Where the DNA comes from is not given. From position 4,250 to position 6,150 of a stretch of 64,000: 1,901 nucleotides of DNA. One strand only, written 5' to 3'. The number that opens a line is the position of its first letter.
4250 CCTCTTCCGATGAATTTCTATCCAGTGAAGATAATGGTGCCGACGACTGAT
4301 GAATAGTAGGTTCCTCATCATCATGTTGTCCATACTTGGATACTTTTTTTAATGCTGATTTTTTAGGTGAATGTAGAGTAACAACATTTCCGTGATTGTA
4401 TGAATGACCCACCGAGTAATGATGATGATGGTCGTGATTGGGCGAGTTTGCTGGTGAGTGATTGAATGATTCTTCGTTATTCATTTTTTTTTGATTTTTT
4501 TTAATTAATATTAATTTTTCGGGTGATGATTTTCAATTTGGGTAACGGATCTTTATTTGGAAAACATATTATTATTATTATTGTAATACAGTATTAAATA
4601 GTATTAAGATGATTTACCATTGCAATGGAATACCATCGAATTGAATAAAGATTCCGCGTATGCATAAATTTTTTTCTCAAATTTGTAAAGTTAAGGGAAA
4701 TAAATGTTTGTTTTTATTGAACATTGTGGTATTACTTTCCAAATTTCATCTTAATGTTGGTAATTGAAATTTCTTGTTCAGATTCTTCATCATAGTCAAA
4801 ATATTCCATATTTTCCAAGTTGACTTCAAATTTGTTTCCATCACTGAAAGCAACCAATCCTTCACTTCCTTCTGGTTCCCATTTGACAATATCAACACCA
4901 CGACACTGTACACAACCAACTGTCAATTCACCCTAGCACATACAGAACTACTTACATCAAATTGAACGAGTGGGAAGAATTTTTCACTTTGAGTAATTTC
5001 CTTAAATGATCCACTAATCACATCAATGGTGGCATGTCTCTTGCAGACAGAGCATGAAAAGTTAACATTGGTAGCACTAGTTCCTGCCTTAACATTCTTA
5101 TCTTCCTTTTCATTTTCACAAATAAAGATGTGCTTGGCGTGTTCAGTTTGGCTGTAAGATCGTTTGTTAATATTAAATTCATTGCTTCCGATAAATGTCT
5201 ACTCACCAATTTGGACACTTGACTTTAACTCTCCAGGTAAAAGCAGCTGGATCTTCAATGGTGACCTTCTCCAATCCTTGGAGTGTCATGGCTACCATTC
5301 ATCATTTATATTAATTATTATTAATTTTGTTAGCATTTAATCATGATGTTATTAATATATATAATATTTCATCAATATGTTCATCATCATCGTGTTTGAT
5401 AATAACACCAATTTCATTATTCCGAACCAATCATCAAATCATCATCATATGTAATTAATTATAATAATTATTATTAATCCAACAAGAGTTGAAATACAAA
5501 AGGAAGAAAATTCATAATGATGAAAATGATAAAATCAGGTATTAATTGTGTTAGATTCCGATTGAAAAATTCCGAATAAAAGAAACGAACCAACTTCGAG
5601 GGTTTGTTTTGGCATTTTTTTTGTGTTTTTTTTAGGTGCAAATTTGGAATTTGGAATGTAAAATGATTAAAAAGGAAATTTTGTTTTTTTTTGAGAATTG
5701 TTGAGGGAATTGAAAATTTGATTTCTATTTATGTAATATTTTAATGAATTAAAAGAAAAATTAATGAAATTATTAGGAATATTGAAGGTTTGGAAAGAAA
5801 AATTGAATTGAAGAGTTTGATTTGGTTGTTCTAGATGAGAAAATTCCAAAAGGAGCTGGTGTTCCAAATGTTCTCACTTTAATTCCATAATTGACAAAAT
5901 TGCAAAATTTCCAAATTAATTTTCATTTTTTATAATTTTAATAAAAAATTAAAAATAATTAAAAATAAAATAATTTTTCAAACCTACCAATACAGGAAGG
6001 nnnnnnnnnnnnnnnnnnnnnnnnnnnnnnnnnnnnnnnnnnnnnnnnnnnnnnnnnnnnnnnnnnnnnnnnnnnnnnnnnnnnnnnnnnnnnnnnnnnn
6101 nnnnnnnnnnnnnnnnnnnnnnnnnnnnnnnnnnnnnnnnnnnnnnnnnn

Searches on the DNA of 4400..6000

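Call 43: search_rna_families(source=window, start=4400, end=6000, threshold=evalue, max_evalue=1)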
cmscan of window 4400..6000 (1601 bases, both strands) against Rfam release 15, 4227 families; matches with E-value up to 1: 0.
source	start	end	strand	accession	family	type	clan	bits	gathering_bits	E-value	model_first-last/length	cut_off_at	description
